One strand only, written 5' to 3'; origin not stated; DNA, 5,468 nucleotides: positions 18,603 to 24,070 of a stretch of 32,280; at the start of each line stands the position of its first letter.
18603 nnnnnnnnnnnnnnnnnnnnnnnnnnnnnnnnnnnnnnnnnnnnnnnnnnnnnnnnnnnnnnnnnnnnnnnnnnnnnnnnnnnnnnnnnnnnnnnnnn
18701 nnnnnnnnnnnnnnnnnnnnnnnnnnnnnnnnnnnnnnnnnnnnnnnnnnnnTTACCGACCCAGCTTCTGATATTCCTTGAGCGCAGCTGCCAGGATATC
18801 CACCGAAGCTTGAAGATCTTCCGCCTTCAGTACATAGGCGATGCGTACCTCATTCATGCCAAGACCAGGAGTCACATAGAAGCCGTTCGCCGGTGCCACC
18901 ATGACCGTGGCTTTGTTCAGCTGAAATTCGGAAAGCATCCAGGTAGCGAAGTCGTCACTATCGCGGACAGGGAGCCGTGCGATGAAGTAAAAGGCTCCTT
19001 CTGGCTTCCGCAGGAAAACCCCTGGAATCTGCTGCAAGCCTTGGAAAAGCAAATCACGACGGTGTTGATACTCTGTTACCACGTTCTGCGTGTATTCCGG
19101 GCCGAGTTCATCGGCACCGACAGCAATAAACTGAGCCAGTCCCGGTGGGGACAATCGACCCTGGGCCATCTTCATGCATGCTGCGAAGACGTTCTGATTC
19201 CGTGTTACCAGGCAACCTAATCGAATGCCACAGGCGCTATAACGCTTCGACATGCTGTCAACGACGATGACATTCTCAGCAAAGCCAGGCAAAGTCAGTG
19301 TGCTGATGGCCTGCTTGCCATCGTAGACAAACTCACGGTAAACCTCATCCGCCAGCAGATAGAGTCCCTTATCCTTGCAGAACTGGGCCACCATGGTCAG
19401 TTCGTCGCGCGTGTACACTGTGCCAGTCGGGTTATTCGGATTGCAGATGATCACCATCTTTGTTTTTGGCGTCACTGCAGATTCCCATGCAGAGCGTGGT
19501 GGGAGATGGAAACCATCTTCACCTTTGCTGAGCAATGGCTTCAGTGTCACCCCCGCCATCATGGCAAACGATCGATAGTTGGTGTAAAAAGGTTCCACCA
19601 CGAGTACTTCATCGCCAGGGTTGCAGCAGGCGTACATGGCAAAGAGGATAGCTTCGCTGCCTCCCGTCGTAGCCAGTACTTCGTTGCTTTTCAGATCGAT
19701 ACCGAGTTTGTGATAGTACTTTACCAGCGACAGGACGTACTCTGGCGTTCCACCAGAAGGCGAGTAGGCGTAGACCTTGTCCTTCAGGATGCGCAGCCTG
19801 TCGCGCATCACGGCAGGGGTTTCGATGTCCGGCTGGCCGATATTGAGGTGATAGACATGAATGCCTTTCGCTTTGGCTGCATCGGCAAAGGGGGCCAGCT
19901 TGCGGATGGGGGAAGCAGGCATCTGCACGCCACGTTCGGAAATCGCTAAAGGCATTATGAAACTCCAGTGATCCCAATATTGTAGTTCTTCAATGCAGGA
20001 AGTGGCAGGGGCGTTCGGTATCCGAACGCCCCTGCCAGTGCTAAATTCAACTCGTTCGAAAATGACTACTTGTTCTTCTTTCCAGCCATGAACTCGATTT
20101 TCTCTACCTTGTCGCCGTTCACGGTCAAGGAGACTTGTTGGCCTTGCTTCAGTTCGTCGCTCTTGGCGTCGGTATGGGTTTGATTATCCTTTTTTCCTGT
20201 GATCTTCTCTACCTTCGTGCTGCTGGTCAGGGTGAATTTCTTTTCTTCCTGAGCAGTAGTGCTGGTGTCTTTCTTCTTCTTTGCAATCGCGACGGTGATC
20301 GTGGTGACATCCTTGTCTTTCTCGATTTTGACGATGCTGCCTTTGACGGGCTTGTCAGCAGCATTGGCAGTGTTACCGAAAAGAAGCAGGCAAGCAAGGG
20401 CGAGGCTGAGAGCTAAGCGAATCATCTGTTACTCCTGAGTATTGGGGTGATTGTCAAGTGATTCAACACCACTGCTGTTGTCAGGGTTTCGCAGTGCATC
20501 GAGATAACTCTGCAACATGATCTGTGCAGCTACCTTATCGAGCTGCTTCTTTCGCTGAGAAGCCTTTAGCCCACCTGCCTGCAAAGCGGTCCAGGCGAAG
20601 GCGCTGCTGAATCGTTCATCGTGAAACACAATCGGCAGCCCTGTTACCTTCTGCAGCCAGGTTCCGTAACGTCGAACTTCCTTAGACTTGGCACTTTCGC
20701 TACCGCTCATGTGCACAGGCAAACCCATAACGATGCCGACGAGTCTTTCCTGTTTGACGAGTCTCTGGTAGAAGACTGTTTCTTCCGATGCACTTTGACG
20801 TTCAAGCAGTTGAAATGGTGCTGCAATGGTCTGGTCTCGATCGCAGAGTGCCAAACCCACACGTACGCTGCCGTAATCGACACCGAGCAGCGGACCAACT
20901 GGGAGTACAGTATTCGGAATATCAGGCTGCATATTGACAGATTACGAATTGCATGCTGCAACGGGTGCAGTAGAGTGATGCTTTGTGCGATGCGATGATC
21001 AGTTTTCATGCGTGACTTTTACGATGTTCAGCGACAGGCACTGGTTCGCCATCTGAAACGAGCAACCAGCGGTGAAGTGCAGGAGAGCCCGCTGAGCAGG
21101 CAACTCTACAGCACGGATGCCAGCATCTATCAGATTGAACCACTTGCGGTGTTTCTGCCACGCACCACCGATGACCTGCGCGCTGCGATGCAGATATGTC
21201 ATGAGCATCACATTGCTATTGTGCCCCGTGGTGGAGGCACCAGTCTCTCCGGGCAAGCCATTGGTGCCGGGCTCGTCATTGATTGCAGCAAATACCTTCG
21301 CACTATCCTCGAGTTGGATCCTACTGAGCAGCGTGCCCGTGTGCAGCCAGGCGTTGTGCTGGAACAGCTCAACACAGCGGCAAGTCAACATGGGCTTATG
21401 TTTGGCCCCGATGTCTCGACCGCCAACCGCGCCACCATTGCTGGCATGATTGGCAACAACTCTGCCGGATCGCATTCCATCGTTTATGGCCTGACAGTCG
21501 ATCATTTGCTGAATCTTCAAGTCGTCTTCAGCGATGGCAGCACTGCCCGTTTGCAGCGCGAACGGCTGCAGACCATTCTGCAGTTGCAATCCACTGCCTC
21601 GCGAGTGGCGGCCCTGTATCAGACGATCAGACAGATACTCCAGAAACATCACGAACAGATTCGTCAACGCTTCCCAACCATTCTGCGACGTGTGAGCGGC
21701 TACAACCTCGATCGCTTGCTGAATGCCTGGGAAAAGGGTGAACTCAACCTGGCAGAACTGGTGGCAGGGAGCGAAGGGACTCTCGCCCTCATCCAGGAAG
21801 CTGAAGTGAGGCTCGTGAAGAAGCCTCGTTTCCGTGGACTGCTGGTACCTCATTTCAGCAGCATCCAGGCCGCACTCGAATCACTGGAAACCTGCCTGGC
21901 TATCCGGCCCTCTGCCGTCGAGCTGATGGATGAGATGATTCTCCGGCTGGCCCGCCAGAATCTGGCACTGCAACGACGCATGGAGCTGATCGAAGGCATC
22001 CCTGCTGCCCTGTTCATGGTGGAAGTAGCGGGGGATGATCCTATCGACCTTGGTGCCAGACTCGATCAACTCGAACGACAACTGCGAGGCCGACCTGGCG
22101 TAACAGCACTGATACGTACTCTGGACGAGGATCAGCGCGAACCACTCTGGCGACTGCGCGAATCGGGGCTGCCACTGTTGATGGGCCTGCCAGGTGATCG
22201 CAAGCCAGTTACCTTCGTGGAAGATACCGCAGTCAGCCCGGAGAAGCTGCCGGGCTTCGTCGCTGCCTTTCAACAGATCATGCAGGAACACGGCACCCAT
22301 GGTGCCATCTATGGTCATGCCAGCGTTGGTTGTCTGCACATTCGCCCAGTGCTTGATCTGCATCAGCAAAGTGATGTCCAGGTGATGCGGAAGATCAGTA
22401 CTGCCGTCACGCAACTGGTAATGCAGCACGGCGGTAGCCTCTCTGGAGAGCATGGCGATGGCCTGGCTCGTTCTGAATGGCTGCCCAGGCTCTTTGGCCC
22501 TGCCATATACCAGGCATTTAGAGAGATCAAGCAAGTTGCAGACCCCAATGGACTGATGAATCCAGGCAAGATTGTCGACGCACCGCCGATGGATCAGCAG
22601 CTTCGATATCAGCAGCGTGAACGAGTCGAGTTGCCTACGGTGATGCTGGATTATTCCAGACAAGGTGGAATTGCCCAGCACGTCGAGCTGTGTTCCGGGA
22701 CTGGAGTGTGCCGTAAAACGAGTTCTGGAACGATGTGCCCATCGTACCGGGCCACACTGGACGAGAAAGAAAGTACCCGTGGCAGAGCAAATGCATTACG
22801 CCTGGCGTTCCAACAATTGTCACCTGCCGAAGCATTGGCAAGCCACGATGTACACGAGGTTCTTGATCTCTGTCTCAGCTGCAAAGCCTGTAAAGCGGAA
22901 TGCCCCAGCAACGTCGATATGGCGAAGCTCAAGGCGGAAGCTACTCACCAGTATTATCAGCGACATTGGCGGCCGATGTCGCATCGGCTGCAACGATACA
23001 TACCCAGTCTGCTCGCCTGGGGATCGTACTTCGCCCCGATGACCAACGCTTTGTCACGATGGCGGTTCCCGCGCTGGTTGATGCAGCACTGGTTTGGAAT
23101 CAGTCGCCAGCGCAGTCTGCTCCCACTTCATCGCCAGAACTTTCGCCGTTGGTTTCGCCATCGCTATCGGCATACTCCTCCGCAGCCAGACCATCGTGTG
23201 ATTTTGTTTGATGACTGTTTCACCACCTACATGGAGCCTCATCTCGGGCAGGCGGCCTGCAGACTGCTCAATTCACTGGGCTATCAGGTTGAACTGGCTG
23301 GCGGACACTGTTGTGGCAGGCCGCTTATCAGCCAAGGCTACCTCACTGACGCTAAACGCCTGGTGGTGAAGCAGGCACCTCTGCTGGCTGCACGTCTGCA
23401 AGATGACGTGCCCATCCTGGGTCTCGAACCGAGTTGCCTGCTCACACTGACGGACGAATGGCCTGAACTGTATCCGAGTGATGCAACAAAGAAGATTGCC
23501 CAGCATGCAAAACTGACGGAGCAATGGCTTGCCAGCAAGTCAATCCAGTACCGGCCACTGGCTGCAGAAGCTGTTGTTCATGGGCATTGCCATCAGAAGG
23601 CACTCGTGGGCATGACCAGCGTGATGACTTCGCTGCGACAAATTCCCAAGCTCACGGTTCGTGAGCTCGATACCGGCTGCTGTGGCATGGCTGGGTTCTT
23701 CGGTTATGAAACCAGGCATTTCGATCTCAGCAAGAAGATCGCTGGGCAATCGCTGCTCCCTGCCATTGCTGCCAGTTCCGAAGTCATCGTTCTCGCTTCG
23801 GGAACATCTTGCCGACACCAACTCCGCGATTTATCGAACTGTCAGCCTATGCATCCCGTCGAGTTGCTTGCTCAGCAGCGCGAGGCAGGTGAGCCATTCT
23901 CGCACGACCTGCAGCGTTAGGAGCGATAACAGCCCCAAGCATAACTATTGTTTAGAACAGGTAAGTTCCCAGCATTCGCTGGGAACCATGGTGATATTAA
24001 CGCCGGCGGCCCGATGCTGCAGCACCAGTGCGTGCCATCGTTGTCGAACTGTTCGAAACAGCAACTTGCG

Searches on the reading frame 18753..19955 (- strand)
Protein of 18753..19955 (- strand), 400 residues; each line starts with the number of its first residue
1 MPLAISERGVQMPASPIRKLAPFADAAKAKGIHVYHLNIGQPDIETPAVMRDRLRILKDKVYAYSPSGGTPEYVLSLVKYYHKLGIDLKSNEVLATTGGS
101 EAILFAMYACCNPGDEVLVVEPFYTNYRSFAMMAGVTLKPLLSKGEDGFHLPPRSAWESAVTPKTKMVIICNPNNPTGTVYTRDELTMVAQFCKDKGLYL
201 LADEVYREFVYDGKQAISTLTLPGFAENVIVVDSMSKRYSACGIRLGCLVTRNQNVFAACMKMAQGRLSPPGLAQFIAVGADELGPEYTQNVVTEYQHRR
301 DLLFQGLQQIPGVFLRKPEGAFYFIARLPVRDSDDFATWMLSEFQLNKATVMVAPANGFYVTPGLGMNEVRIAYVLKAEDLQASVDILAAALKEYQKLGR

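Call 9: search_protein_families(library=pfam, proteins=[window:18753-19955:-], max_evalue=0.001)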
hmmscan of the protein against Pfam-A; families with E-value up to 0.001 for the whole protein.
window:18753-19955:- (400 aa): 5 families
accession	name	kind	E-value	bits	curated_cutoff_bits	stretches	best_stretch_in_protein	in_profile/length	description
PF00155.27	Aminotran_1_2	-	2.3e-52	178.8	19.7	1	34-385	3-358/361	Aminotransferase class I and II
PF00266.25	Aminotran_5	-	5.4e-05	22.8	21.5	1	89-205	59-177/371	Aminotransferase class-V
PF01212.27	Beta_elim_lyase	-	5.7e-05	23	27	1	93-203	50-168/288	Beta-eliminating lyase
PF01053.26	Cys_Met_Meta_PP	-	7.3e-05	21.9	27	1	90-205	67-175/381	Cys/Met metabolism PLP-dependent enzyme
PF01041.23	DegT_DnrJ_EryC1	-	0.00015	21.5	19.8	1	89-203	38-145/360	DegT/DnrJ/EryC1/StrS aminotransferase family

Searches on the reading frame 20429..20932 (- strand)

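Call 9: search_protein_families(library=pfam, proteins=[window:20429-20932:-], max_evalue=0.001)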
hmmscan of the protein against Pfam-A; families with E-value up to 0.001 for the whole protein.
window:20429-20932:- (167 aa): 1 family
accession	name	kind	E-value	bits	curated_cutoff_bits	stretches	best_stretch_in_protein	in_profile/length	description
PF03652.20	RuvX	-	2.3e-36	125.6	29.2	1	15-145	3-133/134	Holliday junction resolvase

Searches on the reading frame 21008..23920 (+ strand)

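Call 9: search_protein_families(library=pfam, proteins=[window:21008-23920:+], max_evalue=0.001)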
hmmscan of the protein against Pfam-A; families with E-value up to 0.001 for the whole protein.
window:21008-23920:+ (970 aa): 6 families
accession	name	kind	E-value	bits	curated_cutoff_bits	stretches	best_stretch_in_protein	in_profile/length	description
PF02913.24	FAD-oxidase_C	-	2.9e-53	181.5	21.2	1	273-522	2-248/248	FAD linked oxidases, C-terminal domain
PF01565.28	FAD_binding_4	-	1.1e-40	139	26.4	1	45-182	1-138/139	FAD binding domain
PF02754.22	CCG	-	1.8e-09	38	20.6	1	732-814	2-84/85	Cysteine-rich domain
PF13183.11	Fer4_8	-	7.6e-08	33.2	27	1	559-636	2-68/68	4Fe-4S dicluster domain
PF13534.11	Fer4_17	-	3e-07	31.3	22.2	1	562-637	2-61/61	4Fe-4S dicluster domain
PF12838.12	Fer4_7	-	0.00077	20.3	27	0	575-636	10-52/52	4Fe-4S dicluster domain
